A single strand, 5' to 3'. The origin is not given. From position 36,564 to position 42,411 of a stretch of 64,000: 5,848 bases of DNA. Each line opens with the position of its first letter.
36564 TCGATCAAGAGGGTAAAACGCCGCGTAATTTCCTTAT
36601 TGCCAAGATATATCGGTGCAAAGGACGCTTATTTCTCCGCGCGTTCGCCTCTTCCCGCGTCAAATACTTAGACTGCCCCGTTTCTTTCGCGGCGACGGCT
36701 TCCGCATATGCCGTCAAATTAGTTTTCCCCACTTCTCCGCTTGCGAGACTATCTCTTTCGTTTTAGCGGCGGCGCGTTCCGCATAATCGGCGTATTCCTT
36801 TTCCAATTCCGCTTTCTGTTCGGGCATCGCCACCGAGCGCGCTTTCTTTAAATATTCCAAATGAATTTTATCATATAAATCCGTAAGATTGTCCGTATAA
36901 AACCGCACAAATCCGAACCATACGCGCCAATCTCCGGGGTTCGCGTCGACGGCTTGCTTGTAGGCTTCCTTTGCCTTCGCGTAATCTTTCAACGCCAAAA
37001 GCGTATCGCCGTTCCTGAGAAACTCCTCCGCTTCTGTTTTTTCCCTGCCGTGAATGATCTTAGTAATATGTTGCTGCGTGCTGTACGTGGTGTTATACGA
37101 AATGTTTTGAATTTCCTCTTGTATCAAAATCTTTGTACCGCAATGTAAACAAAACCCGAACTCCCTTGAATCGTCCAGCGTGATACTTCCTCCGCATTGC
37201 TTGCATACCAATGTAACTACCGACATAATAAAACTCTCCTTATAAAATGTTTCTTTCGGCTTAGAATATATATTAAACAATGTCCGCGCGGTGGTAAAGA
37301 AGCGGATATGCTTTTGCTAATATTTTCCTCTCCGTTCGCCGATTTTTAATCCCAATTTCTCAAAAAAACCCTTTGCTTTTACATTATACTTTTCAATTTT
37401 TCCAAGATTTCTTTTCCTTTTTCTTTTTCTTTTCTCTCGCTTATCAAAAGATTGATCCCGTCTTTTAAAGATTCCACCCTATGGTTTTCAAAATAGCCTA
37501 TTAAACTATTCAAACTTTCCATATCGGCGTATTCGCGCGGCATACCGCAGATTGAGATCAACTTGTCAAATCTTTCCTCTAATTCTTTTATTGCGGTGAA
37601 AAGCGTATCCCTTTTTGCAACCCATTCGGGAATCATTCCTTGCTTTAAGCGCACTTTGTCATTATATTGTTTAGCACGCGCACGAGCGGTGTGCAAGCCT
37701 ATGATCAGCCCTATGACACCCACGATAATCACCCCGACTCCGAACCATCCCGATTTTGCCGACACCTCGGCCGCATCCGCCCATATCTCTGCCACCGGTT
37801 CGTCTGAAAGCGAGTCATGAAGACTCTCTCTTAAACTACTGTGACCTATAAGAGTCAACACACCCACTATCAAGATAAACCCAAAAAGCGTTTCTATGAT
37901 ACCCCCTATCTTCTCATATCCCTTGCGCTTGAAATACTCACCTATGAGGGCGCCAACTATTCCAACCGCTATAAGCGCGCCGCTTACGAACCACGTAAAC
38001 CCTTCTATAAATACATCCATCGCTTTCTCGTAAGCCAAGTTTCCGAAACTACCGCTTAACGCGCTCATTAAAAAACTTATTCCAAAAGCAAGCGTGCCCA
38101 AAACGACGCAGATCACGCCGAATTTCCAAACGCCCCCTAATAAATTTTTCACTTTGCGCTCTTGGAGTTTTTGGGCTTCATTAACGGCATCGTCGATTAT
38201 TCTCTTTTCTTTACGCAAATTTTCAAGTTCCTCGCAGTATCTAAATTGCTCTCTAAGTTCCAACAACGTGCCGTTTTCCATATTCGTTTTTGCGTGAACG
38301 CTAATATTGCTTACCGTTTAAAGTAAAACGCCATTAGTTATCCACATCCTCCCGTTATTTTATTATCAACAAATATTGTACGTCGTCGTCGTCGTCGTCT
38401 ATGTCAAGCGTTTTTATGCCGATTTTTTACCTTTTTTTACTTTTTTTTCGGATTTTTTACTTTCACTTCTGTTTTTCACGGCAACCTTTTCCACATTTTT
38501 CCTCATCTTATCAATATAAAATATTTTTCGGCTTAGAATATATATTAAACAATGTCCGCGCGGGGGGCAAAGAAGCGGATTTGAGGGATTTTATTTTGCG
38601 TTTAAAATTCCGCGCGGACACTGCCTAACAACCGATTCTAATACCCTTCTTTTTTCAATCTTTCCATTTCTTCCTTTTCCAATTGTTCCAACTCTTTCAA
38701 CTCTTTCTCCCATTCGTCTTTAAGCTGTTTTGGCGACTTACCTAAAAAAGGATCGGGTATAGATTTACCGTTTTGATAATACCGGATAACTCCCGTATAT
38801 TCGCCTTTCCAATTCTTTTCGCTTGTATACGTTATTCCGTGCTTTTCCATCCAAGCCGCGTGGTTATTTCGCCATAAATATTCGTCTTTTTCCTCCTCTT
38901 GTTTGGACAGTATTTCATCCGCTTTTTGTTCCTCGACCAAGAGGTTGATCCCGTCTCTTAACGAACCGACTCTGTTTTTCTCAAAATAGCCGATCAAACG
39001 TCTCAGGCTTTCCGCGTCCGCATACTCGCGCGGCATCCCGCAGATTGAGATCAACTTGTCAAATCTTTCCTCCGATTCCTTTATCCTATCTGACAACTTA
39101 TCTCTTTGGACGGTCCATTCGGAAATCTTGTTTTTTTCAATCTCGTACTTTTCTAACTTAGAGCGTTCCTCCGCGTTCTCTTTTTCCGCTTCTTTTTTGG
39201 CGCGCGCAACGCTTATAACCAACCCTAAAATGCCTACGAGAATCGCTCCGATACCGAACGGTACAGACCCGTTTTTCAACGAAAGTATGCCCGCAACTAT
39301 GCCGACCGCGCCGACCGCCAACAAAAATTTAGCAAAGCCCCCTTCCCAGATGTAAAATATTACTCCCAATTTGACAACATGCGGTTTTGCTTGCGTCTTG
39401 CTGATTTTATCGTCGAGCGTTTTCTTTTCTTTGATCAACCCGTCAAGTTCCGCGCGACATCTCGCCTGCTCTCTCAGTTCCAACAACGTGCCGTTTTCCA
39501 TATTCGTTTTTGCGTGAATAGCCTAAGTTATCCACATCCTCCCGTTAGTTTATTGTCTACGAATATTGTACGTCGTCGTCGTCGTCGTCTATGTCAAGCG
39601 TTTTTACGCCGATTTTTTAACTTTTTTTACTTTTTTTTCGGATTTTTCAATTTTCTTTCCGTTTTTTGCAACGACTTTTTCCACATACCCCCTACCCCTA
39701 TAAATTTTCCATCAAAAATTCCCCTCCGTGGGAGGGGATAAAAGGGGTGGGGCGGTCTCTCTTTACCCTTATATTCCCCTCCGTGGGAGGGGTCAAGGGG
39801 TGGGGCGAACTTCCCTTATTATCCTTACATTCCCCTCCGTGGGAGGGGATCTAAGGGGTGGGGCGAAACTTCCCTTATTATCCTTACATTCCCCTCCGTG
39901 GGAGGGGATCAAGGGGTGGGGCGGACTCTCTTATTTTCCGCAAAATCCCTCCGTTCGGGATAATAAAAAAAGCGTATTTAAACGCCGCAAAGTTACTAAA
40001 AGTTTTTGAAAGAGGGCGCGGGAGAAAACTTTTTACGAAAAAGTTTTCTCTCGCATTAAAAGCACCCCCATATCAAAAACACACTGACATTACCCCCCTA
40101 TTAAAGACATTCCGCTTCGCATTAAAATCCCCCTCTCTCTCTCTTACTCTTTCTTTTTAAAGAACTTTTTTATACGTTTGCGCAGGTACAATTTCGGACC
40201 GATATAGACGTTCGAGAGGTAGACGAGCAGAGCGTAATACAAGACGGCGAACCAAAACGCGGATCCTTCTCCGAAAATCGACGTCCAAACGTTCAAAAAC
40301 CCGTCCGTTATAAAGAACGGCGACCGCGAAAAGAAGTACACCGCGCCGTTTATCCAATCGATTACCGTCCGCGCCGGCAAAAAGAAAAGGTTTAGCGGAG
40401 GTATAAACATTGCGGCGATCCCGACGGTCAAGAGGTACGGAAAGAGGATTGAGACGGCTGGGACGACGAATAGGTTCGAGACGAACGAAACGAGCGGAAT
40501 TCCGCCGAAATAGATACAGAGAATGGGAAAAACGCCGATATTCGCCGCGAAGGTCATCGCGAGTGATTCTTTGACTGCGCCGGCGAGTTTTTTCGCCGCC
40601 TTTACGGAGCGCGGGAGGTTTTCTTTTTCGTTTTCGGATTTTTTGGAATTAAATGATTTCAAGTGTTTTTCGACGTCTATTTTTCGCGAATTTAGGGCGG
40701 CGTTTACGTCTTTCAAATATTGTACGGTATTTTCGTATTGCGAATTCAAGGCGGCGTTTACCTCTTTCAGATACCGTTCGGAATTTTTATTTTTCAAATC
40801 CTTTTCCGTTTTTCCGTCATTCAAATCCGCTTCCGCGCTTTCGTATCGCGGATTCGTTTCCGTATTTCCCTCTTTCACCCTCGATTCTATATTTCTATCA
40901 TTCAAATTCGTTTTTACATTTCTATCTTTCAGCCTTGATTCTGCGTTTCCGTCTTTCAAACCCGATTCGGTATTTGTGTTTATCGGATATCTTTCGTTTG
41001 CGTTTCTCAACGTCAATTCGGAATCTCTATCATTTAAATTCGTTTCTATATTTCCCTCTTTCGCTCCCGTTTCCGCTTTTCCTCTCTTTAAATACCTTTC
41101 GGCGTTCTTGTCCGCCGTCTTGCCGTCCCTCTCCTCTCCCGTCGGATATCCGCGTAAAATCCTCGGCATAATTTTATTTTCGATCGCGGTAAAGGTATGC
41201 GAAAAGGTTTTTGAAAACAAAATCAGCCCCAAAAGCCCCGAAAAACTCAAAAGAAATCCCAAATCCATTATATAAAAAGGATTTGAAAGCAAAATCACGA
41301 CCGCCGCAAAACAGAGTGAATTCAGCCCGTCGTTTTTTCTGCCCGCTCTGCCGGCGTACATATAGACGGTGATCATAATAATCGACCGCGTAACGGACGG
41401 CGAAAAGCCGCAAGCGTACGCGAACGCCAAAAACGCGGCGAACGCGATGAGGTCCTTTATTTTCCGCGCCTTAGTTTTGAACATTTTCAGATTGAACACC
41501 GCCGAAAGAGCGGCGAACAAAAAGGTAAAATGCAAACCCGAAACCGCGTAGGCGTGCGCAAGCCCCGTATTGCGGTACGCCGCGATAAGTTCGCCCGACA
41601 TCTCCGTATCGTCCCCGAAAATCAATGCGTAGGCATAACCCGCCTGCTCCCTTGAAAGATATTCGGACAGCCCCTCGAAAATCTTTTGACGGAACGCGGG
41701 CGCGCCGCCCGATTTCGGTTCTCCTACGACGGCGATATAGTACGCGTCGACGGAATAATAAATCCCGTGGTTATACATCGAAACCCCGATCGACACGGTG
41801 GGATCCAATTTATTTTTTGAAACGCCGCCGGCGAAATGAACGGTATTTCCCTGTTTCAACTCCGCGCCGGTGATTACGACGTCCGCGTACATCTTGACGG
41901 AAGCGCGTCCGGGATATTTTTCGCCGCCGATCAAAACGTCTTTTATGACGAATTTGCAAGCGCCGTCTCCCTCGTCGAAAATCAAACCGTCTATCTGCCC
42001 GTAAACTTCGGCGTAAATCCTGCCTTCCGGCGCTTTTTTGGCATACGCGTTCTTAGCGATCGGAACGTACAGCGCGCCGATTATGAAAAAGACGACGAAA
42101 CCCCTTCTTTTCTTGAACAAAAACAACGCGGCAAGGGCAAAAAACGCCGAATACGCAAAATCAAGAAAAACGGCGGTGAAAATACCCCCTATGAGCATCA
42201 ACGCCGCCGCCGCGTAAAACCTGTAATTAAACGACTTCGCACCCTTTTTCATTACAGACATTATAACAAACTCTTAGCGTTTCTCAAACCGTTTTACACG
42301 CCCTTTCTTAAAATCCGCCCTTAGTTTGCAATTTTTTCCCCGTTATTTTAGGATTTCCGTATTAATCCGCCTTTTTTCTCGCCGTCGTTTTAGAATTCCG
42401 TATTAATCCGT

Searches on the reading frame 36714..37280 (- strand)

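Call 63: search_protein_families(library=pfam, proteins=[window:36714-37280:-], max_evalue=0.001)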
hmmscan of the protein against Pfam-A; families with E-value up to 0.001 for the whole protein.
window:36714-37280:- (188 aa): 6 families
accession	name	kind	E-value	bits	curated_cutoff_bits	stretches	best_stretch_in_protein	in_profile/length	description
PF07719.23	TPR_2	-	2e-05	24.8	27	1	85-117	2-34/34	Tetratricopeptide repeat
PF14559.12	TPR_19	-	3.7e-05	24.4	25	1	94-129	1-36/68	Tetratricopeptide repeat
PF13428.12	TPR_14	-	4.4e-05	24.2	23.5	1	92-125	9-42/44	Tetratricopeptide repeat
PF13181.12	TPR_8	-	4.7e-05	23.7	25.7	1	91-116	8-33/34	Tetratricopeptide repeat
PF13432.12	TPR_16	-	6.5e-05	23.7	32.7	1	89-123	2-36/65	Tetratricopeptide repeat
PF00515.34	TPR_1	-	0.00038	20.6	27.8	1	87-116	4-33/34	Tetratricopeptide repeat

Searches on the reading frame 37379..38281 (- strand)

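Call 63: search_protein_families(library=pfam, proteins=[window:37379-38281:-], max_evalue=0.001)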
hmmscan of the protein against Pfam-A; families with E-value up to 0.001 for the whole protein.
window:37379-38281:- (300 aa): 0 families

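Call 72: search_protein_families(library=ncbifam, proteins=[window:37379-38281:-], max_evalue=0.01)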
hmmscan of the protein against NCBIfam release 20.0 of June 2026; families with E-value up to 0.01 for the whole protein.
window:37379-38281:- (300 aa): 1 family
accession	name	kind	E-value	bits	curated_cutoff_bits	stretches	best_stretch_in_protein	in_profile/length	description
NF007094.0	PRK09548.1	equivalog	0.0033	15.9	687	1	86-143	3-61/598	PTS ascorbate-specific subunit IIBC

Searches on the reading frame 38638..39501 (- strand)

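Call 72: search_protein_families(library=ncbifam, proteins=[window:38638-39501:-], max_evalue=0.01)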
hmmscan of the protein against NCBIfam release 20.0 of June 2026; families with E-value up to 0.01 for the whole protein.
window:38638-39501:- (287 aa): 1 family
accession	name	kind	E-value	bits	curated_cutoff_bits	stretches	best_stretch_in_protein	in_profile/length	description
NF058603.1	SCO2097_fam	equivalog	0.0064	16.8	110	1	61-149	42-126/129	SCO2097 family morphological protein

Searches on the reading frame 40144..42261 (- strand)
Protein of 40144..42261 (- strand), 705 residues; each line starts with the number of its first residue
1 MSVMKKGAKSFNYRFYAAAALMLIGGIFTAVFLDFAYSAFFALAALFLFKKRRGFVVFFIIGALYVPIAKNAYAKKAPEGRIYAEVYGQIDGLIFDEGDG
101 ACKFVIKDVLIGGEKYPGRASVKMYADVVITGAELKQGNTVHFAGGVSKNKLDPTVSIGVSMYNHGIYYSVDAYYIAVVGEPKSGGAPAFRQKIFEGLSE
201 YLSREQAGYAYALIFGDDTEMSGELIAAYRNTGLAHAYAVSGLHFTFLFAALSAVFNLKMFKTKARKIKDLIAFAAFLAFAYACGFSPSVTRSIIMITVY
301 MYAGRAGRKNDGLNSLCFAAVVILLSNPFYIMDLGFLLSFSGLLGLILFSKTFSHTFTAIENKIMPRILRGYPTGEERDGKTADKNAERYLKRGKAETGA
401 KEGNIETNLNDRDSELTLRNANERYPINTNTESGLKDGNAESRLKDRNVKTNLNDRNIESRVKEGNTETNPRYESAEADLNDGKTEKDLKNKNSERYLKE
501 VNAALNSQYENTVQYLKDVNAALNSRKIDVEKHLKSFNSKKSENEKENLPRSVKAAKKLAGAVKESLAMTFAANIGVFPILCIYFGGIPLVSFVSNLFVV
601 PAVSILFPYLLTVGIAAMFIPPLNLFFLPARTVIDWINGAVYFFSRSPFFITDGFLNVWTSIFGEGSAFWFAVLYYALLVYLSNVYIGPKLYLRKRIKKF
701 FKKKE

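Call 64: search_protein_families(library=pfam, proteins=[window:40144-42261:-], max_evalue=0.001)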
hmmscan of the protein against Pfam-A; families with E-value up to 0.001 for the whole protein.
window:40144-42261:- (705 aa): 1 family
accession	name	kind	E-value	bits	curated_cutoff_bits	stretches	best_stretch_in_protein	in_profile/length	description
PF03772.21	Competence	-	1.5e-45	156.1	23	2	213-363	1-151/270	Competence protein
